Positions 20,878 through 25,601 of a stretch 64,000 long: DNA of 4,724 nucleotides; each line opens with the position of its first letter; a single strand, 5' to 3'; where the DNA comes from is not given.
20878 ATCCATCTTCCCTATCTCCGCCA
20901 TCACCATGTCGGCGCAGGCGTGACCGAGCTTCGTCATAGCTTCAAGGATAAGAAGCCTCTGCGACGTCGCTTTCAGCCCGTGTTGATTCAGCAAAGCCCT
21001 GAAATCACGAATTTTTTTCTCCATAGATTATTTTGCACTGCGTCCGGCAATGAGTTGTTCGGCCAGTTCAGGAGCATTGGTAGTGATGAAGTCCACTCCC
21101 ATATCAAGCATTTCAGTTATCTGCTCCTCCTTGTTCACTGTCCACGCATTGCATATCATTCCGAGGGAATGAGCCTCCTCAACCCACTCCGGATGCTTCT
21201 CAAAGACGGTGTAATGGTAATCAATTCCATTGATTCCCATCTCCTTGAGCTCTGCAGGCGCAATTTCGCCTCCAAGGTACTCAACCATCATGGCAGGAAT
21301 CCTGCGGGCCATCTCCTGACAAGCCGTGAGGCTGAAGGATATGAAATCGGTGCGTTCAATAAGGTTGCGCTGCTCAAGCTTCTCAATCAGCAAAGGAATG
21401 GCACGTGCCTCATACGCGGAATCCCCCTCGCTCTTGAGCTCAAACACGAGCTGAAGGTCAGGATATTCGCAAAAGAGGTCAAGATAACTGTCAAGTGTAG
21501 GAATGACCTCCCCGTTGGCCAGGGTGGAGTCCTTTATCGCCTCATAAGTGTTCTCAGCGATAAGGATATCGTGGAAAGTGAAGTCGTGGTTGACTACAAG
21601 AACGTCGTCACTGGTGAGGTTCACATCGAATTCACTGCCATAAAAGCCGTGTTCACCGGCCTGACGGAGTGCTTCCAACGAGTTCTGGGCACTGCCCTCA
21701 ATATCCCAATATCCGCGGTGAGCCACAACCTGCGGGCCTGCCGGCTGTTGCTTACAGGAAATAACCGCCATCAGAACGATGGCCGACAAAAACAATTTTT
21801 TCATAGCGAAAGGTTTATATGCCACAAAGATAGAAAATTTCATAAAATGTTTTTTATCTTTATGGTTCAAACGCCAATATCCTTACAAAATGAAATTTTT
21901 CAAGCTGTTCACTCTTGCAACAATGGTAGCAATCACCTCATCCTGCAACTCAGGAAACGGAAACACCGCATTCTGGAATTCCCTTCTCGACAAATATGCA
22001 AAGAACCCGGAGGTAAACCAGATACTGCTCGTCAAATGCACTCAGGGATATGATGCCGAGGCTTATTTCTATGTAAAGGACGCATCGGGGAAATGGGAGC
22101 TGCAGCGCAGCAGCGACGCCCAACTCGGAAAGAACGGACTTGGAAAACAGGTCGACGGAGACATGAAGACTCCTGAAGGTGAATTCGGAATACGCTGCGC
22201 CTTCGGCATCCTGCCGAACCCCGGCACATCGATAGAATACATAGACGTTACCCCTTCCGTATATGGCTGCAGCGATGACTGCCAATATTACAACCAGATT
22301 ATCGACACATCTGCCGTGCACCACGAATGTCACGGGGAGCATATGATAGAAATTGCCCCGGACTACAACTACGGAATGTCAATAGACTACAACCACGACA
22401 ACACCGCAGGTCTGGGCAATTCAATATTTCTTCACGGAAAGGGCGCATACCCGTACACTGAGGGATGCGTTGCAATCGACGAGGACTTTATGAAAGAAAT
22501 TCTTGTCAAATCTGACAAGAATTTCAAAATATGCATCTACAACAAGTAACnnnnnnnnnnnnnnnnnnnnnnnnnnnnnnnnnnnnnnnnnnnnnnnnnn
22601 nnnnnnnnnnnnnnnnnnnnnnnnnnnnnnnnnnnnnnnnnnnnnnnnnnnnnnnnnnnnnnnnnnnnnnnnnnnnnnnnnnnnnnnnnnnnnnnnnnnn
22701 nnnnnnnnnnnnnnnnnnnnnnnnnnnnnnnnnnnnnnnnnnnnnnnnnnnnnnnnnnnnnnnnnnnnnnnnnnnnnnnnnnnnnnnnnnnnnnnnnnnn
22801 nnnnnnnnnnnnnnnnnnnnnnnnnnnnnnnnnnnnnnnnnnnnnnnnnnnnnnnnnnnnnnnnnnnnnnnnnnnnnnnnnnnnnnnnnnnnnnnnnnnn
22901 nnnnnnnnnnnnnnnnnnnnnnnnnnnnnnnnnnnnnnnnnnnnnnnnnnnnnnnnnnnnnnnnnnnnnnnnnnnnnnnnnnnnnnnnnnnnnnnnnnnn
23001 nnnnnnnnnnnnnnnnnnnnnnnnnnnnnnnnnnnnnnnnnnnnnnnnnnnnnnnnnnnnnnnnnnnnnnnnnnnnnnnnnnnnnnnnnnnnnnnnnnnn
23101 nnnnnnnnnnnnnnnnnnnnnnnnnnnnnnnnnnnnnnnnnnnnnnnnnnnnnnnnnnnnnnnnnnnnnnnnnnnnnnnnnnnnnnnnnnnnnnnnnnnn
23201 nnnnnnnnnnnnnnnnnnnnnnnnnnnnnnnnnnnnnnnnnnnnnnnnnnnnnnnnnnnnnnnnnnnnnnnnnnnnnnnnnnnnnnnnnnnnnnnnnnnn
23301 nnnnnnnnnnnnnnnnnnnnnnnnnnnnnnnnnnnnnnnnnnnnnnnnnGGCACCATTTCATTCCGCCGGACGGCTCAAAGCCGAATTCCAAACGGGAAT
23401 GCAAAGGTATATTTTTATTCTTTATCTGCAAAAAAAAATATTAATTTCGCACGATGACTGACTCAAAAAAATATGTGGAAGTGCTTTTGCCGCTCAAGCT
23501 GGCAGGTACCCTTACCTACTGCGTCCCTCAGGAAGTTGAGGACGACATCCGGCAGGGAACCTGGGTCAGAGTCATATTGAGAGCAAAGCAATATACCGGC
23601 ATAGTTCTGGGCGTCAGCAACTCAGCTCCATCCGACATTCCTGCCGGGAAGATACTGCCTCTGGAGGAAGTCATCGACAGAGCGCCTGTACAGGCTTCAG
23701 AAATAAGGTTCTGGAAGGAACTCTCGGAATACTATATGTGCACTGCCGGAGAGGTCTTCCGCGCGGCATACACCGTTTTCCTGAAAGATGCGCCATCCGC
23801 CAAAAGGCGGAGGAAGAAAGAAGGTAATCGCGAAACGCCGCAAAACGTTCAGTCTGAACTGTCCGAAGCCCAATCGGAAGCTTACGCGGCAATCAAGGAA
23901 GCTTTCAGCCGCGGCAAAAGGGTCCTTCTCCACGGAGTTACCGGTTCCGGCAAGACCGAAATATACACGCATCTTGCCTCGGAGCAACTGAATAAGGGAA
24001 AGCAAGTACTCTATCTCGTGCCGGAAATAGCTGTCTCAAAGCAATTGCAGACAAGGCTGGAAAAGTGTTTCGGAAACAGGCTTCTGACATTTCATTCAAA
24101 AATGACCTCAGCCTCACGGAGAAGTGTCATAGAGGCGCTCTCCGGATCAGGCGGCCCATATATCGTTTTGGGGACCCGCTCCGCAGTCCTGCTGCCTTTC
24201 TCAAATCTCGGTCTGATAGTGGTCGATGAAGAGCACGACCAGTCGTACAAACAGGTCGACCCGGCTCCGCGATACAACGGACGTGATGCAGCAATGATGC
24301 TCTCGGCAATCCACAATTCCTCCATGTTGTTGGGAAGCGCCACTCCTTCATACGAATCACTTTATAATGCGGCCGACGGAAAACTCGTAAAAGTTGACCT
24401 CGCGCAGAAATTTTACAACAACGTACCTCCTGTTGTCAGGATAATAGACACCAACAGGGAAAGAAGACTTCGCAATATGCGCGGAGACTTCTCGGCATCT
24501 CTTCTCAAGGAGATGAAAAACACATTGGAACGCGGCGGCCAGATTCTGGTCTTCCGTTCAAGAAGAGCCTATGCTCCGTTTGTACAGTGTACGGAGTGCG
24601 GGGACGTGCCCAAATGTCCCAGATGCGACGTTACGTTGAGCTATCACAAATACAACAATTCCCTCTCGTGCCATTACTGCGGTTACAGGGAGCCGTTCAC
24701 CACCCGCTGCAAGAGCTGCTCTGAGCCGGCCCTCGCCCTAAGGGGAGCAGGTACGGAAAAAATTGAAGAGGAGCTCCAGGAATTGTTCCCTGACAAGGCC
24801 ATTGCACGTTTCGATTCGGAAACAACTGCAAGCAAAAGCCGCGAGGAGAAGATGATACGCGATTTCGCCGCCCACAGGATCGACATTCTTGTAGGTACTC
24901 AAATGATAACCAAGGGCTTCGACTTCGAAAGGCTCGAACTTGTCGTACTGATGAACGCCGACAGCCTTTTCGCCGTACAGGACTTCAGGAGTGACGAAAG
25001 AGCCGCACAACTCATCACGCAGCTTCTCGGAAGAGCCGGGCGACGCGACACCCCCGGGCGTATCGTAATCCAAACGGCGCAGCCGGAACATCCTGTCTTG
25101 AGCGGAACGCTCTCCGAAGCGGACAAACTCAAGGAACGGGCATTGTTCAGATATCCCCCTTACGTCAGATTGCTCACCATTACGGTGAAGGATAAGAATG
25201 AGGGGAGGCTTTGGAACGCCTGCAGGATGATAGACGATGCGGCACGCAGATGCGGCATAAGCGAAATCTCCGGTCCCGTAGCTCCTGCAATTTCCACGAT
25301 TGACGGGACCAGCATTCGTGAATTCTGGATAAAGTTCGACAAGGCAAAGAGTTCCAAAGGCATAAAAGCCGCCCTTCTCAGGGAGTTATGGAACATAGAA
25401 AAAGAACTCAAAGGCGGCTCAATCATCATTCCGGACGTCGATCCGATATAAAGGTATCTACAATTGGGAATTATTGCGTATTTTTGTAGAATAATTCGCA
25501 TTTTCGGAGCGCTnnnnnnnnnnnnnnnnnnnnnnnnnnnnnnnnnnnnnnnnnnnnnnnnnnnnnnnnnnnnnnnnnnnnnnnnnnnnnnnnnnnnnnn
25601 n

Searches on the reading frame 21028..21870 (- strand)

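Call 89: search_protein_families(library=pfam, proteins=[window:21028-21870:-], max_evalue=0.000001)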
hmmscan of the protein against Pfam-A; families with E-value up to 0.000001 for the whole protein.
window:21028-21870:- (280 aa): 2 families
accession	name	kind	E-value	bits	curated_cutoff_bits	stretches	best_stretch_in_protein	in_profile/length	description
PF03009.23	GDPD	-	5e-21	76.3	23.6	1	62-268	10-243/244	Glycerophosphoryl diester phosphodiesterase family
PF13653.12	GDPD_2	-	6.2e-07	30.1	27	0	242-268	4-30/30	Glycerophosphoryl diester phosphodiesterase family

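Call 92: search_protein_families(library=ncbifam, proteins=[window:21028-21870:-], max_evalue=0.001)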
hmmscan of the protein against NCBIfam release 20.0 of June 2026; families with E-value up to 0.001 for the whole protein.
window:21028-21870:- (280 aa): 3 families
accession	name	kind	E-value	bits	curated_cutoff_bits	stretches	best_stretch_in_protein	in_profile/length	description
NF006989.0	PRK09454.1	equivalog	1.9e-14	53.6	264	1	46-269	10-243/251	glycerophosphodiester phosphodiesterase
NF041304.3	AvrBs2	equivalog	1.8e-07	29.4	1000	1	44-100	267-324/716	type III secretion system effector avirulence protein AvrBs2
NF053857.1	LysphglycPlipDStph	equivalog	2.6e-07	30.3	450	0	44-99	44-97/305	lysophosphatidylglycerol phospholipase D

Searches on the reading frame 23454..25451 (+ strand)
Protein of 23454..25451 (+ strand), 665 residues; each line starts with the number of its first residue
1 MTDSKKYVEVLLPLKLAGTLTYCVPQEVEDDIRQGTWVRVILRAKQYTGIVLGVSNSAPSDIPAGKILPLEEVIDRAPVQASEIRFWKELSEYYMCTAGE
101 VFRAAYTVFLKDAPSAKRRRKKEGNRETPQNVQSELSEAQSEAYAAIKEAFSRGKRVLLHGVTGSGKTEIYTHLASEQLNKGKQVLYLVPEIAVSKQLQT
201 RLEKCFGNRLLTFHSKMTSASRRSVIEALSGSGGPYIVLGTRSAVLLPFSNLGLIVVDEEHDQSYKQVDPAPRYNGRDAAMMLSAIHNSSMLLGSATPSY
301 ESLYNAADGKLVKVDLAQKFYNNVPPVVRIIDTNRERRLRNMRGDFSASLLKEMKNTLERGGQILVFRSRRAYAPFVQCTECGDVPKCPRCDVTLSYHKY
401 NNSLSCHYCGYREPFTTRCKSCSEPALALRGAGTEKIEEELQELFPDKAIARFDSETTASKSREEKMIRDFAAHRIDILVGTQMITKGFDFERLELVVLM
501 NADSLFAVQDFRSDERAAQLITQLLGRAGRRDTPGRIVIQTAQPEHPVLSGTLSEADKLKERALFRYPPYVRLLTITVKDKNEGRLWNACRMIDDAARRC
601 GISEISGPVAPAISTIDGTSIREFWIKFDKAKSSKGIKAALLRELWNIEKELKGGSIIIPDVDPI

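Call 42: search_protein_families(library=pfam, proteins=[window:23454-25451:+], max_evalue=0.001)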
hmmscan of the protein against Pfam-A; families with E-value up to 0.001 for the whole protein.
window:23454-25451:+ (665 aa): 9 families
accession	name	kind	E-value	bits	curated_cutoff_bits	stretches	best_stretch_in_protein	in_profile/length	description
PF00270.35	DEAD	-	3.4e-23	82.6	26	1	139-302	3-163/167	DEAD/DEAH box helicase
PF17764.6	PriA_3primeBD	-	1.2e-19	70.4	22.7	1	9-105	1-94/96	3'DNA-binding domain (3'BD)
PF04851.21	ResIII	-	3.2e-14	53.6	22.5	1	135-298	3-162/164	Type III restriction enzyme, res subunit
PF18319.7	Zn_ribbon_PriA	-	8.4e-13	48.5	26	1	388-414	1-27/27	PriA DNA helicase Cys-rich region (CRR) domain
PF00271.37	Helicase_C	-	3.4e-12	47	23.5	1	438-531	29-109/110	Helicase conserved C-terminal domain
PF18074.6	PriA_C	-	5.7e-06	27.5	26.9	1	569-664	1-95/95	Primosomal protein N C-terminal domain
PF20720.3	nSTAND3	-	2.4e-05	24.5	27.2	1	141-246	4-115/155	Novel STAND NTPase 3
PF13604.12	AAA_30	-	0.0003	21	27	1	136-203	2-67/191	AAA domain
PF22590.2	Cas3-like_C_2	-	0.00083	20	27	0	439-531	20-104/106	CRISPR-associated nuclease/helicase Cas3, C-terminal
